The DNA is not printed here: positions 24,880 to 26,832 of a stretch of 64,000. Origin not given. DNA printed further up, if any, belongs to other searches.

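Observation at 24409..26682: Archaeal linalool dehydratase/isomerase-like enzyme coupled to an ECF S-component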

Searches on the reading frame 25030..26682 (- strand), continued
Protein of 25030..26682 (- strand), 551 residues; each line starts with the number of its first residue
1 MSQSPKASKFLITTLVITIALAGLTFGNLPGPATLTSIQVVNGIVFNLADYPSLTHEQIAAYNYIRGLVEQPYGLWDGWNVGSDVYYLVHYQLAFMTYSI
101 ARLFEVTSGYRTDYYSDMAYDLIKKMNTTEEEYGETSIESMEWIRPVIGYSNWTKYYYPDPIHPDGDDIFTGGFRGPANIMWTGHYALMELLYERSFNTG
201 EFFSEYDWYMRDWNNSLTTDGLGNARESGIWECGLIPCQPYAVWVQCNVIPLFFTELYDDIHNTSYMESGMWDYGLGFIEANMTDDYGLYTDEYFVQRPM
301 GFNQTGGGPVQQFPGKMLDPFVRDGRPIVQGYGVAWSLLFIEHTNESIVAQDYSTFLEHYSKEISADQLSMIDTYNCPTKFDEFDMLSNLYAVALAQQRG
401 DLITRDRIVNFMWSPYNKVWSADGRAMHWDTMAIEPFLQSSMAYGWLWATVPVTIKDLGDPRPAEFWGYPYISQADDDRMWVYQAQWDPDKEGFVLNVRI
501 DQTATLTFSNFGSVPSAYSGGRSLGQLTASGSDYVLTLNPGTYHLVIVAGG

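Call 11: find_related_loci(query=A1, collection=genome_contigs, flank=8000)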
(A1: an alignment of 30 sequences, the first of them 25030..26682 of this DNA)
Query A1 (551 aa) in genome_contigs; peptide patterns used: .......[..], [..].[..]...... (x = any residue, [..] = any of these).
63 stretches matched a pattern; 51 encode a relative of the query (tblastn E <= 1e-3); 48 distinct loci.
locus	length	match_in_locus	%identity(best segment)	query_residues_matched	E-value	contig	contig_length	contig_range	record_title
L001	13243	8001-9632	75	9-551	0e+0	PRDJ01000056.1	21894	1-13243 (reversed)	MAG: Candidatus Thorarchaeota archaeon isolate OWC5 Thor_OWC5_056, whole genome shotgun sequence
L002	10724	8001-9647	67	1-551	0e+0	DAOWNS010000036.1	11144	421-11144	MAG TPA_asm: Candidatus Thorarchaeota archaeon isolate CSMAG_3034 CSMAG_3034_k141_636109_length_11144_cov_34.8345, whole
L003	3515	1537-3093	64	26-548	0e+0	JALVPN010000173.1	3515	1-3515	MAG: Promethearchaeota archaeon isolate A3_metabat1_scaf2bin.173 A3_NODE_55733_length_3515_cov_1.794864, whole genome sh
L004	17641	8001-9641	56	6-550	0e+0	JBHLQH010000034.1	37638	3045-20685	MAG: Candidatus Thorarchaeota archaeon isolate LCG1B.475 LCG1B.475@5740, whole genome shotgun sequence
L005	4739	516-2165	56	1-551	0e+0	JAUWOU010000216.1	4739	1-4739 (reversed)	MAG: Candidatus Thorarchaeota archaeon isolate CSMAG_2458 CSMAG_2458_k141_1025196_length_4739_cov_9.8552, whole genome s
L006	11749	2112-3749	55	1-547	0e+0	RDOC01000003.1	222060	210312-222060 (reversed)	MAG: Candidatus Thorarchaeota archaeon isolate SZ_4_bin3.344 NODE_3_length_222060_cov_13.516238, whole genome shotgun se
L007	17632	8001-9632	54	1-548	0e+0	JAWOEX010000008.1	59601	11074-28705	MAG: Candidatus Thorarchaeota archaeon isolate BLK6-1.bin.124 k191_2430232, whole genome shotgun sequence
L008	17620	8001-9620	54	8-551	0e+0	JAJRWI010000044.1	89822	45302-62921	MAG: archaeon isolate Dive96_bin2.169 k141_2800466, whole genome shotgun sequence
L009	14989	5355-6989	53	1-547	0e+0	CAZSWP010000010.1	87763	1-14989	MAG TPA_asm: uncultured archaeon isolate SRP141376_co1_380 genome assembly, contig: NODE_674_length_87763_cov_7.038685,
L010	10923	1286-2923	53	1-550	0e+0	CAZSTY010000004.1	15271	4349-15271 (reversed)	MAG TPA_asm: uncultured archaeon isolate SRP338002_co1_132 genome assembly, contig: NODE_3635_length_15271_cov_5.975026,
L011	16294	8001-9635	54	1-547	0e+0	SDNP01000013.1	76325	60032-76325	MAG: Candidatus Thorarchaeota archaeon isolate TEKIR_14 Tekir-sed17-282, whole genome shotgun sequence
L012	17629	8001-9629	52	1-548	0e+0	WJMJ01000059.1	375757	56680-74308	MAG: Promethearchaeota archaeon isolate RBin_111 k141_1464291, whole genome shotgun sequence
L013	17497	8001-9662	56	1-550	0e+0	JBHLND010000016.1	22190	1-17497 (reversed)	MAG: Promethearchaeota archaeon isolate DZ2S.152 DZ2S.152@7005, whole genome shotgun sequence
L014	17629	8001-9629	52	1-548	0e+0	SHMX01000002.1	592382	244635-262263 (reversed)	MAG: Candidatus Thorarchaeota archaeon isolate BC 1189500002, whole genome shotgun sequence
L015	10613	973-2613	54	1-550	0e+0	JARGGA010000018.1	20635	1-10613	MAG: Candidatus Thorarchaeota archaeon isolate C14-20 NODE_1073_length_20635_cov_6.040136, whole genome shotgun sequence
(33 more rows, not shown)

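Call 17: predict_structure(alignment_id=A1)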
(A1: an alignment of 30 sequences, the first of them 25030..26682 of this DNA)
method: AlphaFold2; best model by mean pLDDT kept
length: 551 residues; sequences in the alignment: 30
mean_pLDDT: 88.4   pTM: 0.89
mean pLDDT of the five models: 88.4, 87.7, 87.5, 85.5, 83.0
residues with pLDDT >= 90: 365; 70-90: 141; 50-70: 21; < 50: 24
segments of 3 or more residues with pLDDT < 50: 1-11, 20-27
pLDDT, mean of each block of 10 residues (from residue 1): 41 49 43 83 96 95 95 90 84 95 97 96 95 91 66 78 87 79 93 95 92 89 87 88 91 93 85 75 94 91 84 93 91 95 91 96 95 90 89 96 96 92 92 85 91 94 95 97 97 97 98 96 95 97 94 51
secondary structure, 60 per line:
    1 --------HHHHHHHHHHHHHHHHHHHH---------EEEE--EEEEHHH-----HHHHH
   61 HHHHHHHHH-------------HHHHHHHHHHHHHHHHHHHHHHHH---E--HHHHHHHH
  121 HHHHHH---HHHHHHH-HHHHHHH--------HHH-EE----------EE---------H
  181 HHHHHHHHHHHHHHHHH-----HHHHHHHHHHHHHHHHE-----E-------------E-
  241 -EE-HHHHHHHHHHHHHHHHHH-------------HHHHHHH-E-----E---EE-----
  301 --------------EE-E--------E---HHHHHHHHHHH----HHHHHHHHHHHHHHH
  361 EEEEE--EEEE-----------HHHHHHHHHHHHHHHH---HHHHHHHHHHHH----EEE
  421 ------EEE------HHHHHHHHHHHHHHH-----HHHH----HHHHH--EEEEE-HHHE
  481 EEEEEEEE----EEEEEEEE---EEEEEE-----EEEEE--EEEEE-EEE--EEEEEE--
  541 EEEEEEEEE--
elements in order: H9-28 E38-41 E44-47 H56-69 H83-106 H113-126 H130-136 H138-144 H180-197 H203-218 H245-262 H276-282 H331-341 H346-360 E361-365 E368-371 H383-398 H402-413 E418-420 E427-429 H436-450 H456-459 H464-468 E471-475 E480-488 E493-500 E504-509 E515-519 E522-526 E528-530 E533-538 E541-549
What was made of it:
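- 25027..26682 (-): Ldi-family protein, 551 aa, stop codon included. AF2 pLDDT 88.4 (call 17).
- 26599..26658 (-): N-terminal hydrophobic helix (res 9-28), predicted signal anchor with the N-terminus inside. Predicted helix 9-28 (call 17).
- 25030..25275 (-): C-terminal beta-sandwich domain (res ~470-551), absent from Ldi. AF2 strands 471-549 at pLDDT above 90 (call 17).
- On Linalool isomerase (Lis) type: There is a single TM helix (call 17).
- The model is confident, pLDDT 88 (call 17).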

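Call 19: search_protein_representatives(alignment_id=A1)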
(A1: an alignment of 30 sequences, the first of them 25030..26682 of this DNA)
Query: 30 sequences, 545 profile positions. Proteins with E-value up to 0.001 (for the whole library): 126; up to 1e-10: 62; up to 1e-30: 17. The best 126 are listed.
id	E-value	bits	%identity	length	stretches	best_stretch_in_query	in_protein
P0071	1.1e-258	875.9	-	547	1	1-545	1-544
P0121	1.2e-138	479.6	-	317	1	1-313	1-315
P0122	3.6e-108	379.1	-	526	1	3-544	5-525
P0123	2.8e-101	356.3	-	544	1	4-544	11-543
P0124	2.5e-77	277.3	-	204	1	126-281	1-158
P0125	1.7e-72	261.3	-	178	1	368-544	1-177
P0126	6.7e-71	256.1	-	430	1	7-446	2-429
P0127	1.6e-62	228.4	-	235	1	400-544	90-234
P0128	1.6e-55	205.3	-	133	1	1-130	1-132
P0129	3.2e-55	204.3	-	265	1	146-265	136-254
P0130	1.6e-50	188.7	-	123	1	424-544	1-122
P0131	3.1e-47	177.9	-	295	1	253-545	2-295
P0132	7.8e-46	173.3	-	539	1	4-544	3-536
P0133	1.7e-44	168.9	-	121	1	113-233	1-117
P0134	1.3e-41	159.3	-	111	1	435-545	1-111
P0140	1.6e-23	99.7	-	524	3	173-282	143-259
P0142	1.8e-20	89.6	-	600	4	377-529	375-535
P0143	3.9e-20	88.5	-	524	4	380-528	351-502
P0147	1.5e-16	76.6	-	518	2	174-486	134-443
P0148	2.5e-16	75.9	-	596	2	173-495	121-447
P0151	5.2e-16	74.9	-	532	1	54-496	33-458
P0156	1.2e-14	70.3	-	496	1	50-533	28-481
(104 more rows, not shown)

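Call 20: fold_search(model_id=the predicted structure, library=pdb)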
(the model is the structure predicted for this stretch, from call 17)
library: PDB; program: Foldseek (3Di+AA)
matches with E <= 10: 638; with E <= 0.001: 35
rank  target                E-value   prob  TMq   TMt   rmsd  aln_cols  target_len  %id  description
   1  5g1u_B                9.7e-13  1.00  0.51  0.75   5.1       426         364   17  Linalool Dehydratase Isomerase in complex with Geraniol (released 2017-01-11)
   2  6tfr_B                1.0e-12  1.00  0.48  0.70   5.0       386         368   17  Linalool Dehydratase Isomerase C180A mutant (released 2020-10-07)
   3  6tft_C                1.2e-12  1.00  0.52  0.77   4.8       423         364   17  Linalool Dehydratase Isomerase C171A mutant (released 2020-10-07)
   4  5hlr_C                1.4e-12  1.00  0.51  0.76   4.9       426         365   17  Linalool dehydratase/isomerase: Ldi-apo (released 2016-04-27)
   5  6tft_B                1.7e-12  1.00  0.52  0.77   4.8       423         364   17  Linalool Dehydratase Isomerase C171A mutant (released 2020-10-07)
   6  6tft_D                1.7e-12  1.00  0.52  0.77   5.0       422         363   17  Linalool Dehydratase Isomerase C171A mutant (released 2020-10-07)
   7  7ad2_D                2.0e-12  1.00  0.51  0.75   5.1       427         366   16  Linalool Dehydratase Isomerase G107T mutant (released 2021-10-06)
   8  5g1w_C                2.2e-12  1.00  0.52  0.77   5.0       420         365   17  Apo Structure of Linalool Dehydratase-Isomerase (released 2017-01-11)
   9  5i3t_A                2.3e-12  1.00  0.48  0.71   5.9       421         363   17  Native Structure of the Linalool Dehydratase-Isomerase from Castellaniella defragrans (released 2016-06-01)
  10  6tft_E                2.4e-12  1.00  0.53  0.79   4.8       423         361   17  Linalool Dehydratase Isomerase C171A mutant (released 2020-10-07)
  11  6thm_D                2.6e-12  1.00  0.48  0.70   4.9       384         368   17  Linalool Dehydratase Isomerase M125A mutant (released 2020-10-07)
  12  6tft_A                3.3e-12  1.00  0.52  0.77   5.0       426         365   17  Linalool Dehydratase Isomerase C171A mutant (released 2020-10-07)
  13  5i3t_E                3.6e-12  1.00  0.49  0.72   6.0       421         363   17  Native Structure of the Linalool Dehydratase-Isomerase from Castellaniella defragrans (released 2016-06-01)
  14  6tfr_E                3.8e-12  1.00  0.53  0.78   4.8       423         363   17  Linalool Dehydratase Isomerase C180A mutant (released 2020-10-07)
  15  7ad2_A                5.1e-12  1.00  0.53  0.79   4.7       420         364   17  Linalool Dehydratase Isomerase G107T mutant (released 2021-10-06)
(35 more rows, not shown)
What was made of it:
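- On Glycoside hydrolase (alpha/alpha)6 families (GH105, GH76, GH127): The GH folds give E of 2e-4 or weaker and TM 0.26-0.58 (call 20).
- Checked: The Foldseek top 27 hits are all Ldi (call 20).
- Weaker Foldseek hits are GH105, GH76, GH127 and sugar epimerases (call 20). The glycoside-hydrolase folds score 8 orders of magnitude worse than Ldi, with TM 0.26-0.58 against 0.70-0.79 (call 20).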

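Call 21: list_cluster_members(proteins=[P0122, P0123, P0132, P0140, P0142, P0143, P0147, P0148, P0151, P0156])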
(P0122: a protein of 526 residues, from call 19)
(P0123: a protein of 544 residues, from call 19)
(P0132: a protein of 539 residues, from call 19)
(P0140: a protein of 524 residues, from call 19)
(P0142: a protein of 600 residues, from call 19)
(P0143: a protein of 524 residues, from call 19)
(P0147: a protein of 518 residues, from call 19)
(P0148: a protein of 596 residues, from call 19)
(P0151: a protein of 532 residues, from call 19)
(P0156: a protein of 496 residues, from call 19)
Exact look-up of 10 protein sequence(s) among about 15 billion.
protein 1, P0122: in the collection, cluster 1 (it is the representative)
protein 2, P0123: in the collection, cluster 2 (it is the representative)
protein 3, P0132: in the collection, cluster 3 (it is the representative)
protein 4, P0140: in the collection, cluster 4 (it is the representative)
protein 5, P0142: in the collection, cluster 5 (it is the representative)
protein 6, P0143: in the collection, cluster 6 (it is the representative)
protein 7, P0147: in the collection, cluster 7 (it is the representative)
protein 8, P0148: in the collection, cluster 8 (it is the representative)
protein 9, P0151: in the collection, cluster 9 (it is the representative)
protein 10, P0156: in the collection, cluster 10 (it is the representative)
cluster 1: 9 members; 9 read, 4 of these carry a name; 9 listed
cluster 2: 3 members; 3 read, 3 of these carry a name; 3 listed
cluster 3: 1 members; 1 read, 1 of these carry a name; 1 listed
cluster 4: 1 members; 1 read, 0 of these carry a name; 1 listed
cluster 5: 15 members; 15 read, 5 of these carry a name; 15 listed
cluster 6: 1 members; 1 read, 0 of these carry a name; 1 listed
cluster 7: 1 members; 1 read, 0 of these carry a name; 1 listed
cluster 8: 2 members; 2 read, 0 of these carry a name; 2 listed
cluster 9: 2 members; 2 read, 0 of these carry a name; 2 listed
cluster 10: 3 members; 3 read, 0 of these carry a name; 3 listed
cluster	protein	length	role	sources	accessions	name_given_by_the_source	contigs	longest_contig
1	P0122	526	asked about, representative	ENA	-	-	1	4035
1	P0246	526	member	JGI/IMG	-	hypothetical protein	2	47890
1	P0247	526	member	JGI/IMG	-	hypothetical protein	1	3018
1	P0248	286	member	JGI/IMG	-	hypothetical protein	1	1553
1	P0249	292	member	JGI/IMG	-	hypothetical protein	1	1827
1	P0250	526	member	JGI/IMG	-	-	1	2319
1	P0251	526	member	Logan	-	-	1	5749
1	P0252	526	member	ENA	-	-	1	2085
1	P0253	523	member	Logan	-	-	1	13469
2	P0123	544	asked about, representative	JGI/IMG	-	hypothetical protein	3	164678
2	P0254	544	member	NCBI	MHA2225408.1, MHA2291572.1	MAG: linalool dehydratase/isomerase domain-containing protein [Candidatus Hodarchaeales ...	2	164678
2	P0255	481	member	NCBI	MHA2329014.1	MAG: linalool dehydratase/isomerase domain-containing protein [Candidatus Hodarchaeales ...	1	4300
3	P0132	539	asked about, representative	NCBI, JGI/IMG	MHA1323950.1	MAG: linalool dehydratase/isomerase domain-containing protein [Candidatus Helarchaeota ...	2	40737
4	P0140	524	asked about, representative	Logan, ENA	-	-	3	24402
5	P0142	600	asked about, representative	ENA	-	-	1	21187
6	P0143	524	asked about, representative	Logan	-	-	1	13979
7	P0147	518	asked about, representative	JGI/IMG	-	-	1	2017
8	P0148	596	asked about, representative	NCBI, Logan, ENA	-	-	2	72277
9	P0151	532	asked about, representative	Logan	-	-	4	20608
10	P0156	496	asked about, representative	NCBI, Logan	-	-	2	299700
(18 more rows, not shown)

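Call 47: find_encoding_contigs(protein=P0132, flank=8000, max_places=2)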
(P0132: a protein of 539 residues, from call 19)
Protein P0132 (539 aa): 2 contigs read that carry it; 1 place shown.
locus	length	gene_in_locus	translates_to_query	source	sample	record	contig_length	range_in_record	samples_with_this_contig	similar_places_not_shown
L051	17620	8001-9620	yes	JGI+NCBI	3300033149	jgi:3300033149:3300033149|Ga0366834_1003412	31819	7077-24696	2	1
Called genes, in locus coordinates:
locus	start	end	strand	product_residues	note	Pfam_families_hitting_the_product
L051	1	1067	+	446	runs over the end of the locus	PF04015:DUF362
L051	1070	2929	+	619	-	PF02730:AFOR_N, PF01314:AFOR_C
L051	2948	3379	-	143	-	-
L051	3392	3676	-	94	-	-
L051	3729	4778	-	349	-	PF08240:ADH_N, PF16912:Glu_dehyd_C, PF00107:ADH_zinc_N, PF13602:ADH_zinc_N_2 (weak)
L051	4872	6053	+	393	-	PF08240:ADH_N, PF16912:Glu_dehyd_C, PF00107:ADH_zinc_N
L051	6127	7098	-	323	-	PF02633:Creatininase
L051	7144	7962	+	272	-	PF01261:AP_endonuc_2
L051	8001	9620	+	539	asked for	PF18566:Ldi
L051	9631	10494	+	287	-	PF07155:ECF-ribofla_trS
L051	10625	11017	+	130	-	-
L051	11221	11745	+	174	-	PF01025:GrpE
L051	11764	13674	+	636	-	PF00012:HSP70, PF06723:MreB_Mbl, PF00012:HSP70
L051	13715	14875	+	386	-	PF00226:DnaJ, PF01556:DnaJ_C, PF00684:DnaJ_CXXCXGXG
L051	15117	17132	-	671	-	PF00561:Abhydrolase_1 (weak), PF12146:Hydrolase_4, PF12697:Abhydrolase_6 (weak), PF20434:BD-FAE (faint)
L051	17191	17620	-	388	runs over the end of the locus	PF16254:DUF4910 (faint), PF04389:Peptidase_M28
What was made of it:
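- The Helarchaeota locus has two Zn alcohol dehydrogenases and an AFOR upstream of the pair (call 47).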
